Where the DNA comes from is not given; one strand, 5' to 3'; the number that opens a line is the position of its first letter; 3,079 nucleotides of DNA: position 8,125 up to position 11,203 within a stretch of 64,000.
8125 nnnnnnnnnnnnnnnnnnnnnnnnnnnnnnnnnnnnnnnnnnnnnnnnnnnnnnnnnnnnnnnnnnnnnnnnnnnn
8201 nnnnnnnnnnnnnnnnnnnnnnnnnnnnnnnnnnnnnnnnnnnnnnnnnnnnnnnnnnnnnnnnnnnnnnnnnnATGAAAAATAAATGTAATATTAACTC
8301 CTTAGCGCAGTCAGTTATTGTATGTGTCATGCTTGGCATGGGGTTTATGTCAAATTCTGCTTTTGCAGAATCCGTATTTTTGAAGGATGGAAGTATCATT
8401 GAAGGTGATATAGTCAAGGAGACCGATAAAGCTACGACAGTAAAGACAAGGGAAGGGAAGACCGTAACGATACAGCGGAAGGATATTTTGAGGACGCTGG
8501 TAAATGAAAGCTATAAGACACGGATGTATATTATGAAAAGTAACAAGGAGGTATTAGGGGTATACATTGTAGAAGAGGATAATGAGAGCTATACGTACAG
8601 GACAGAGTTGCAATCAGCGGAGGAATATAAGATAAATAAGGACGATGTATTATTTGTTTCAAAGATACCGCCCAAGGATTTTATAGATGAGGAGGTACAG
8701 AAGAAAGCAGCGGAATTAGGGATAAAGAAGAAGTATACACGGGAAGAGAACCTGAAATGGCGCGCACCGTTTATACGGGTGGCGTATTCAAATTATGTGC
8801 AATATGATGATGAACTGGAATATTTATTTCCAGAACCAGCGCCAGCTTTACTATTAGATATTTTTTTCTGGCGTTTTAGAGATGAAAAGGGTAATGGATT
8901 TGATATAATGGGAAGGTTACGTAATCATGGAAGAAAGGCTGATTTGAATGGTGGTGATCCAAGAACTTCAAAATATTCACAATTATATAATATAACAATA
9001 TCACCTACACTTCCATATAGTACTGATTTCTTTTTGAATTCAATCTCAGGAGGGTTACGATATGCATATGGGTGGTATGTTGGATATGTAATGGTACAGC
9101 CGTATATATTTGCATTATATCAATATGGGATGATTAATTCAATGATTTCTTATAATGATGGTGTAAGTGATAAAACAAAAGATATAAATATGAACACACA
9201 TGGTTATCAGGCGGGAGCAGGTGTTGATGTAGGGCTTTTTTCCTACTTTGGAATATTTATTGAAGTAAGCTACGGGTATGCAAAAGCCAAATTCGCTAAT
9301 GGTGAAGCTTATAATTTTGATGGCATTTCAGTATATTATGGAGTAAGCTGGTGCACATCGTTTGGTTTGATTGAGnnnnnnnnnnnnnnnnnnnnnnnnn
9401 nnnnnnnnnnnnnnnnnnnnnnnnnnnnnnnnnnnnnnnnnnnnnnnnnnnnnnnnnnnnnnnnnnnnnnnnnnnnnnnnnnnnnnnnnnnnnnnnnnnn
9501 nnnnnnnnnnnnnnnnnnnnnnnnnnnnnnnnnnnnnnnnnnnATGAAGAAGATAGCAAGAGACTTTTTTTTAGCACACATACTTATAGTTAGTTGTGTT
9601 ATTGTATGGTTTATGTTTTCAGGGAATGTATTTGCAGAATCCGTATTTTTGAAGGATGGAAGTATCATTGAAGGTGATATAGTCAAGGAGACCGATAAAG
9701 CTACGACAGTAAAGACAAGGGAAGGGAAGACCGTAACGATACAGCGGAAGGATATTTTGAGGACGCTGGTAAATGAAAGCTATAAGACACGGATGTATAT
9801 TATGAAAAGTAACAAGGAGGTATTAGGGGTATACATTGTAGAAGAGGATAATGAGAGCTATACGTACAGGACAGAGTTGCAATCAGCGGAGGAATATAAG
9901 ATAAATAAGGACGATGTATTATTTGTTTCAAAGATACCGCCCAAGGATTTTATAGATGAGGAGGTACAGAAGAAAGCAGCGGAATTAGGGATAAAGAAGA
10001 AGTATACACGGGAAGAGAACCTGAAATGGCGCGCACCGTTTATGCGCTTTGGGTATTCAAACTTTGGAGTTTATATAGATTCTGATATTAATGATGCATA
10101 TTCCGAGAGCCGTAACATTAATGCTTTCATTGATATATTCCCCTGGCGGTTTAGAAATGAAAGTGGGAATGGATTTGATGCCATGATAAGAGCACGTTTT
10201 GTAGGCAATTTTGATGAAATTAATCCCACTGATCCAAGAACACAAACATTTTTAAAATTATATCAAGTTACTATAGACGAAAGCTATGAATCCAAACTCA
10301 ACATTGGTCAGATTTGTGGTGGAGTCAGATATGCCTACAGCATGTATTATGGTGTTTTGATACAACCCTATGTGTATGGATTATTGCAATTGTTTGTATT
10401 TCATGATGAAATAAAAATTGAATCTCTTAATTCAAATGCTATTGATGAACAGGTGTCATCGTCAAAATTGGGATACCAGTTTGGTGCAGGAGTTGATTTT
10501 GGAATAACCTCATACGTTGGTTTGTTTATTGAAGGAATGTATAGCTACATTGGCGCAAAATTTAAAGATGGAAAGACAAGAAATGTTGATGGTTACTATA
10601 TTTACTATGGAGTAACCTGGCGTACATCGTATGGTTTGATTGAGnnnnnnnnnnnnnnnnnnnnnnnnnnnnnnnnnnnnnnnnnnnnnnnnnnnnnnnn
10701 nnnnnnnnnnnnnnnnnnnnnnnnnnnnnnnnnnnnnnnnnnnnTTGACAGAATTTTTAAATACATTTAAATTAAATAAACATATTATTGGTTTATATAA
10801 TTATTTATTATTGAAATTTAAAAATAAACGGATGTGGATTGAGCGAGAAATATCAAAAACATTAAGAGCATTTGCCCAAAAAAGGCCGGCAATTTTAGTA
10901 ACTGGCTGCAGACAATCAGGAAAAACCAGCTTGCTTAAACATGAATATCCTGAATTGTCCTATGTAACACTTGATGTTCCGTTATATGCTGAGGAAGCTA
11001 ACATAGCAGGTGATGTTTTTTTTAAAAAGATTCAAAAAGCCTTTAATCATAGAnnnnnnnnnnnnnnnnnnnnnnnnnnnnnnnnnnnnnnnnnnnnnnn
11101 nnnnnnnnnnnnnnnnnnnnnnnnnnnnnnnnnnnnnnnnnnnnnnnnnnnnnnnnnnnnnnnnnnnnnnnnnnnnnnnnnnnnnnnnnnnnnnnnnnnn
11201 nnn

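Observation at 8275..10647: Tandem secreted-protein paralogs sharing a 412-bp block of 100% identity but with divergent signal peptides and C-terminal halves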

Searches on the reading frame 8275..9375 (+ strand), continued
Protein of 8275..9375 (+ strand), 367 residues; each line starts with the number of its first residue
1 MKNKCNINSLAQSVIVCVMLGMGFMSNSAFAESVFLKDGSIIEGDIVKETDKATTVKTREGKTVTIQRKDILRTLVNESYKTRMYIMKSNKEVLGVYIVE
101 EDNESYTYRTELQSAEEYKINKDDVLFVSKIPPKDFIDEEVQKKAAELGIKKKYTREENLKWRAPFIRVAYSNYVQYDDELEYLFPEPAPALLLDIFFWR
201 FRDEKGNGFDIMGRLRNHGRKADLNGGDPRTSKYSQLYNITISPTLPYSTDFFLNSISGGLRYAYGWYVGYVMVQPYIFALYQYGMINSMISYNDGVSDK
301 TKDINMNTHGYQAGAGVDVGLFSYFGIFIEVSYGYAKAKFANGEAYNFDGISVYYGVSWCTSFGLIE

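Call 29: fold_search(model_id=the predicted structure, library=pdb)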
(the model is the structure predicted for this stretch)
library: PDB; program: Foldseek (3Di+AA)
matches with E <= 10: 1182; with E <= 0.001: 4
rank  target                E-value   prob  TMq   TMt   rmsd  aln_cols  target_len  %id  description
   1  3qrc_A                9.5e-06  1.00  0.26  0.50   6.9       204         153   14  The crystal structure of Ail, the attachment invasion locus protein of Yersinia pestis, in complex with the heparin an (released 2011-11-23)
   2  3qrc_B                1.5e-05  1.00  0.26  0.50   6.7       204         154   14  The crystal structure of Ail, the attachment invasion locus protein of Yersinia pestis, in complex with the heparin an (released 2011-11-23)
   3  1qj9                  2.7e-04  1.00  0.25  0.48   6.7       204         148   11  CRYSTAL STRUCTURE OF THE OUTER MEMBRANE PROTEIN OMPX FROM ESCHERICHIA COLI (released 1999-10-06)
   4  9nh2_A                7.3e-04  1.00  0.31  0.46   7.9       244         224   10  In situ cryo-EM structure of porin III of the Legionella Dot/Icm T4SS machine (released 2025-09-17)
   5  2vdf                  1.3e-03  0.60  0.17  0.23  17.8       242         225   12  Structure of the OpcA adhesion from Neisseria meningitidis determined by crystallization from the cubic mesophase (released 2007-10-23)
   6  3dzm_C                1.4e-03  1.00  0.27  0.42   7.9       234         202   12  Crystal structure of a major outer membrane protein from Thermus thermophilus HB27 (released 2008-12-23)
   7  3dzm_A                1.5e-03  1.00  0.31  0.48   7.5       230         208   13  Crystal structure of a major outer membrane protein from Thermus thermophilus HB27 (released 2008-12-23)
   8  2x4m_C                1.7e-03  0.96  0.21  0.25  10.5       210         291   10  Yersinia Pestis Plasminogen Activator Pla (released 2010-07-28)
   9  6ehf                  1.7e-03  0.20  0.11  0.13  33.8       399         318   10  OmpT (in-vitro folded), an outer membrane protein Vibrio cholerae (trimer form) (released 2018-04-25)
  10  1k24                  2.1e-03  0.54  0.16  0.21  19.2       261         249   10  Crystal Structure of the OpcA Outer Membrane Adhesin/Invasin from Neisseria meningitidis (released 2002-03-27)
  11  8wv0_B                2.5e-03  0.38  0.11  0.12  22.9       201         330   13  Outer membrane porin of Burkholderia pseudomallei (BpsOmp38) (released 2024-10-30)
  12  2x4m_A                3.0e-03  0.99  0.26  0.32   8.7       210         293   12  Yersinia Pestis Plasminogen Activator Pla (released 2010-07-28)
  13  8qxp                  3.3e-03  1.00  0.30  0.56   6.6       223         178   11  Crystal structure of the outer membrane porin OmpW from Klebsiella pneumoniae (released 2024-01-24)
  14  2f1t_A                3.6e-03  1.00  0.31  0.56   6.5       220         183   13  Outer membrane protein OmpW (released 2006-01-24)
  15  6ehd                  3.6e-03  0.35  0.16  0.18  34.7       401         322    9  OmpT (in-vitro folded), an outer membrane protein of Vibrio cholerae (released 2018-04-25)
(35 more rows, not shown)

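Call 32: find_encoding_contigs(protein=P0001, flank=8000, max_places=4)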
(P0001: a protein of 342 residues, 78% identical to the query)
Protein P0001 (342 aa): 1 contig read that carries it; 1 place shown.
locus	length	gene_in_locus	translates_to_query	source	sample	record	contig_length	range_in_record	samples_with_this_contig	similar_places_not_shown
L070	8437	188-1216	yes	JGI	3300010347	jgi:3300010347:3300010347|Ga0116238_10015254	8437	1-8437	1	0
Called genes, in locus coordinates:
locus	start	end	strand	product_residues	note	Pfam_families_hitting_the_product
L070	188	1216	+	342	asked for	-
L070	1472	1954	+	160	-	-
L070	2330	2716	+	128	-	PF13635:DUF4143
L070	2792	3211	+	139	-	PF01643:Acyl-ACP_TE (weak), PF13279:4HBT_2, PF03061:4HBT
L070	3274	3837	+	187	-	PF07238:PilZ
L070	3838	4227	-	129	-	-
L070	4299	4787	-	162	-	-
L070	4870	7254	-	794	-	-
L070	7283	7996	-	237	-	PF13432:TPR_16, PF23914:TPR_CcmH_CycH (weak), PF00515:TPR_1 (weak), PF07719:TPR_2 (weak), PF13424:TPR_12, PF12895:ANAPC3 (weak), PF13414:TPR_11 (weak), PF07719:TPR_2 (weak), +9 more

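Call 33: find_encoding_contigs(protein=P0003, flank=8000, max_places=4)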
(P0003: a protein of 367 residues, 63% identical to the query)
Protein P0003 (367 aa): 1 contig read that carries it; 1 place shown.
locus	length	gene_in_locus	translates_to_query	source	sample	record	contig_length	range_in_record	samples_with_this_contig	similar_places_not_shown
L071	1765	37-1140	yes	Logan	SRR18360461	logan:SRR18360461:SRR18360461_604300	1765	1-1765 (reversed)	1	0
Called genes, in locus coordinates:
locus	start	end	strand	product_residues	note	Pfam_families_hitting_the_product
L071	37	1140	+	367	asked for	-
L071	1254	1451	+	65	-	-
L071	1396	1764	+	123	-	?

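Call 66: search_protein_representatives(protein=window:8275-9375:+)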
Query: 367 residues. Proteins with E-value up to 0.001 (for the whole library): 402; up to 1e-10: 264; up to 1e-30: 24. The best 150 are listed.
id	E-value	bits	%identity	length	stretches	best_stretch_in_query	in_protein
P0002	1.3e-170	583.8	100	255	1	113-367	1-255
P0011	2.2e-106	372.6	52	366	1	13-367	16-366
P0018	3.2e-77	276.7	52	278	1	3-282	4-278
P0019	2.6e-66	240.8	49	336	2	4-216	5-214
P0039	8.5e-60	219.3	47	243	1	119-366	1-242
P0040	6.1e-49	183.6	37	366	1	29-363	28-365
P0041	1.6e-47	179.0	55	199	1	22-186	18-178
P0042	5.2e-46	174.0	39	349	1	17-363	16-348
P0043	4.0e-45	171.1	53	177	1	20-184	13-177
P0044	2.6e-44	168.4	37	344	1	21-362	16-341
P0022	6.9e-44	167.0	41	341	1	24-339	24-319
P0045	1.3e-43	166.0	38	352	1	27-363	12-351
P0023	1.3e-42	162.8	37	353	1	13-362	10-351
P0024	1.7e-42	162.5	37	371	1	15-363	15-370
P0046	3.7e-42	161.3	40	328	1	13-362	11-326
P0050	2.3e-36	142.2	37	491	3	31-131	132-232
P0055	3.9e-30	121.8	38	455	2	15-128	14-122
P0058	7.8e-25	104.3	33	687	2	19-143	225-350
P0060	1.1e-24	103.9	33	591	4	24-126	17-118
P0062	2.6e-23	99.3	41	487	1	17-180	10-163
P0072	6.1e-21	91.5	46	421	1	14-130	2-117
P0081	9.0e-20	87.7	40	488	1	18-141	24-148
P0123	6.0e-17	78.4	38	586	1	25-134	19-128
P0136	1.8e-16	76.8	37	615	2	29-135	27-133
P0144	4.0e-16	75.7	36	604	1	15-155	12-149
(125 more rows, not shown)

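Call 67: search_protein_families(library=pfam, proteins=[P0050, P0055, P0058, P0060, P0062, P0072, P0081, P0123, P0136, P0144], max_evalue=0.001)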
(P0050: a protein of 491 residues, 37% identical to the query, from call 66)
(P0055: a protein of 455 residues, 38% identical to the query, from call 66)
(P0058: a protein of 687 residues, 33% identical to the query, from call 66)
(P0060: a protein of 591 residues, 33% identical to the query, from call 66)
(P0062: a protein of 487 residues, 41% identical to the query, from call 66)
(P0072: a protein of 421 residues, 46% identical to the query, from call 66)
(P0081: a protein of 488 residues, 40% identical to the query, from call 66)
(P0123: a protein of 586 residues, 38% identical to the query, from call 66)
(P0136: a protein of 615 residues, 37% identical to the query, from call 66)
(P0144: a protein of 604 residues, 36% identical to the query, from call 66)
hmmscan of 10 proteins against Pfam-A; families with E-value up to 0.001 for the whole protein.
P0050 (491 aa): 0 families

P0055 (455 aa): 0 families

P0058 (687 aa): 1 family
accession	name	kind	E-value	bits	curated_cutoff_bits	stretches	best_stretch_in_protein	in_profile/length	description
PF00041.27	fn3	-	5.3e-24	84.7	25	3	339-407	2-69/84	Fibronectin type III domain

P0060 (591 aa): 0 families

P0062 (487 aa): 1 family
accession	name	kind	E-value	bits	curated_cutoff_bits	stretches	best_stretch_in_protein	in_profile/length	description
PF00041.27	fn3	-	1.4e-09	38.5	25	1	126-205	3-81/84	Fibronectin type III domain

P0072 (421 aa): 1 family
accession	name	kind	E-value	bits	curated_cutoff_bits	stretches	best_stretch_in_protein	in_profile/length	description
PF03781.23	FGE-sulfatase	-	2.6e-24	86.7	23.3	1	166-419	35-255/255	Sulfatase-modifying factor enzyme 1-like domain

P0081 (488 aa): 2 families
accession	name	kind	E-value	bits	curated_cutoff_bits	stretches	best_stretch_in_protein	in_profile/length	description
PF00041.27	fn3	-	1e-12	48.5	25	1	138-222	2-82/84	Fibronectin type III domain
PF13505.12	OMP_b-brl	-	5.6e-07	30.3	28.7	1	335-484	39-171/175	Outer membrane protein beta-barrel domain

P0123 (586 aa): 9 families
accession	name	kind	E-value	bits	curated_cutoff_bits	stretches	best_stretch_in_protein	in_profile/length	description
PF00041.27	fn3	-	1.5e-28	99.2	25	3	238-313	15-80/84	Fibronectin type III domain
PF25059.1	FN3_DSCAM-DSCAML_C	-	5.1e-08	33.6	39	0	251-320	18-81/89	DSCAM/DSCAML C-terminal Fn3-like domain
PF10179.15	NDNF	-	4.5e-07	30.4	27.3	0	160-205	72-117/127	Neuron-derived neurotrophic factor, first Fn(III) domain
PF23008.3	FN3_Tor_3rd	-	5.9e-06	26.6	30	0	219-306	1-79/92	Tyrosine-protein kinase receptor torso, third FN3 domain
PF16656.11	Pur_ac_phosph_N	-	4e-05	24.5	30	0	172-198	56-82/93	Purple acid Phosphatase, N-terminal domain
PF23608.1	Ig_ILCR1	-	9.9e-05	22.8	27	0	249-304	28-88/114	ILCR1 Ig-like domain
PF25788.1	Ig_Rha78A_N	-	0.00017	22.2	27.4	0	175-213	62-100/105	Rha78A-like, N-terminal immunoglobulin domain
PF21910.2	GH85_C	-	0.00033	21.5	27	0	138-206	18-86/95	GH85 endohexosaminidases, C-terminal domain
PF25529.1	Ig_ENGASE1_C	-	0.00043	20.8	27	0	328-373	15-56/117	ENGASE1-like, C-terminal immunoglobulin-like domain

P0136 (615 aa): 5 families
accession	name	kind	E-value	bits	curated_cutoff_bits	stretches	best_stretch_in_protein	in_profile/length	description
PF00041.27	fn3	-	2.3e-22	79.5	25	2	130-213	2-81/84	Fibronectin type III domain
PF21910.2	GH85_C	-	4.9e-05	24.1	27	0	284-346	21-87/95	GH85 endohexosaminidases, C-terminal domain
PF10179.15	NDNF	-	8.5e-05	23.1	27.3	0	161-208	70-117/127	Neuron-derived neurotrophic factor, first Fn(III) domain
PF25529.1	Ig_ENGASE1_C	-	0.00043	20.8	27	0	281-338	29-85/117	ENGASE1-like, C-terminal immunoglobulin-like domain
PF16656.11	Pur_ac_phosph_N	-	0.00064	20.7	30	0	144-200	14-81/93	Purple acid Phosphatase, N-terminal domain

P0144 (604 aa): 3 families
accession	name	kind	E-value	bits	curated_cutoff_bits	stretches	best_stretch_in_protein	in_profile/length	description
PF00041.27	fn3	-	2e-16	60.4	25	1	135-206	11-80/84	Fibronectin type III domain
PF25529.1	Ig_ENGASE1_C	-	0.0002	21.9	27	0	352-396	22-61/117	ENGASE1-like, C-terminal immunoglobulin-like domain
PF21910.2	GH85_C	-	0.0004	21.2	27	0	352-425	11-86/95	GH85 endohexosaminidases, C-terminal domain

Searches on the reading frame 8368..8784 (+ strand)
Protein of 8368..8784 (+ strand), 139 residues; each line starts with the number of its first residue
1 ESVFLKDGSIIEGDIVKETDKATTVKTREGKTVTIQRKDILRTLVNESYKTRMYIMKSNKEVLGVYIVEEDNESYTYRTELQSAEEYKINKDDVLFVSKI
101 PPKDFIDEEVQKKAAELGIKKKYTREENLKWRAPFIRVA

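Call 44: predict_structure(alignment_id=A2)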
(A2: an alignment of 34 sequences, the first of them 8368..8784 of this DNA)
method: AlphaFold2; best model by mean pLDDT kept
length: 139 residues; sequences in the alignment: 34
mean_pLDDT: 74.5   pTM: 0.54
mean pLDDT of the five models: 74.5, 73.1, 72.3, 71.9, 60.4
residues with pLDDT >= 90: 0; 70-90: 100; 50-70: 21; < 50: 18
segments of 3 or more residues with pLDDT < 50: 117-126, 132-134, 137-139
pLDDT, mean of each block of 10 residues (from residue 1): 83 84 85 86 82 84 85 87 85 81 55 49 46 47
secondary structure, 60 per line:
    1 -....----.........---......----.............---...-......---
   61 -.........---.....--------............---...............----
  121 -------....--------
elements in order: E2-5 E10-18 E22-27 E32-36 E40-44 E52-57 E62-70 E74-78 E87-90 E94-98 H102-116 H128-131

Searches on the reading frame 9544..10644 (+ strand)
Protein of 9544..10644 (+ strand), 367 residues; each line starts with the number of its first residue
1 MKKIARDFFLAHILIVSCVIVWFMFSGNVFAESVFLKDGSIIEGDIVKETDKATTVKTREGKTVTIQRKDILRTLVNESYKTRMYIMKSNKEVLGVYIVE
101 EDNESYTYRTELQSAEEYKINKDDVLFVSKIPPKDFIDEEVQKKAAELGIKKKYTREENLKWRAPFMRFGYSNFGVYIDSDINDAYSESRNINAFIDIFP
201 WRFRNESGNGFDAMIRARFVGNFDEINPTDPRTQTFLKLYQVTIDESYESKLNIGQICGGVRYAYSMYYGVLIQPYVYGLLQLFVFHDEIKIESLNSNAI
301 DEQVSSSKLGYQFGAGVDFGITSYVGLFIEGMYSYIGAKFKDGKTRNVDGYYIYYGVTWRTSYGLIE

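Call 6: search_protein_families(library=pfam, proteins=[window:9544-10644:+], max_evalue=1)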
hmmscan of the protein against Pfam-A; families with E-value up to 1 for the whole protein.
window:9544-10644:+ (367 aa): 3 families
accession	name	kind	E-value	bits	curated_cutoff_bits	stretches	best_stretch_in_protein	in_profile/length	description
PF07796.16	DUF1638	-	0.084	13.2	27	1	149-209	96-153/161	Protein of unknown function (DUF1638)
PF13505.12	OMP_b-brl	-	0.16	12.6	28.7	1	263-359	87-173/175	Outer membrane protein beta-barrel domain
PF02736.25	Myosin_N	-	0.35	11.2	27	1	42-71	16-45/45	Myosin N-terminal SH3-like domain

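Call 7: search_protein_families(library=ncbifam, proteins=[window:9544-10644:+], max_evalue=1)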
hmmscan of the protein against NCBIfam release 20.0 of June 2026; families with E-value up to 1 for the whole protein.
window:9544-10644:+ (367 aa): 6 families
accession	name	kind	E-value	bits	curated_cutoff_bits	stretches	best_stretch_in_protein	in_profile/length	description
NF047433.1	Lepto_7_Nterm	domain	2.8e-13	49.4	43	1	20-74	4-58/63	LA_0442/LA_0875 N-terminal domain-containing protein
NF041881.1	PTPDL_fam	equivalog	2.5e-05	23.6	200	1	23-78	4-58/339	PTPDL family protein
NF047432.1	LA_3334_fam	equivalog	8.1e-05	22.3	200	1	29-161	2-140/280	LA_3334 family protein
NF047624.1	LIC_13076_fam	equivalog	0.00011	22.1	110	1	32-73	167-211/214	LIC_13076 family protein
NF047503.1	LB_137_fam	subfamily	0.00012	21.4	200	1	21-111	3-93/288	LB_137 family protein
TIGR02603.1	CxxCH_TIGR02603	domain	0.00096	19.2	68.15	1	32-74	61-103/134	putative heme-binding domain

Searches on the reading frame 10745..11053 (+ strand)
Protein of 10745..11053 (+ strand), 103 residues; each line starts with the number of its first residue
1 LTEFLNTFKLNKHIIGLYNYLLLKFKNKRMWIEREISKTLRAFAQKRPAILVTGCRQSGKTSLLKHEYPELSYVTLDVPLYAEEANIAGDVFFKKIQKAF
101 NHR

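Call 6: search_protein_families(library=pfam, proteins=[window:10745-11053:+], max_evalue=1)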
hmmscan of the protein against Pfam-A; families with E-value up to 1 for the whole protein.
window:10745-11053:+ (103 aa): 6 families
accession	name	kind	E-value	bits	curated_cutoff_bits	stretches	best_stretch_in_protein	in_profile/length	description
PF13173.12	AAA_14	-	1.8e-05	25.2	27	1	47-95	2-57/129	AAA domain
PF01637.24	ATPase_2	-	0.019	15.2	33.2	1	33-72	5-45/225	ATPase domain predominantly from Archaea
PF13191.12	AAA_16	-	0.044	14.7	32.6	1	36-66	9-43/167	AAA ATPase domain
PF00437.27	T2SSE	-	0.05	12.7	24.9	1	33-66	128-161/370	Type II/IV secretion system protein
PF09439.16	SRPRB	-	0.19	11.6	25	1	46-66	2-22/178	Signal recognition particle receptor beta subunit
PF13401.12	AAA_22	-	0.22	12.3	27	1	46-66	4-24/130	AAA domain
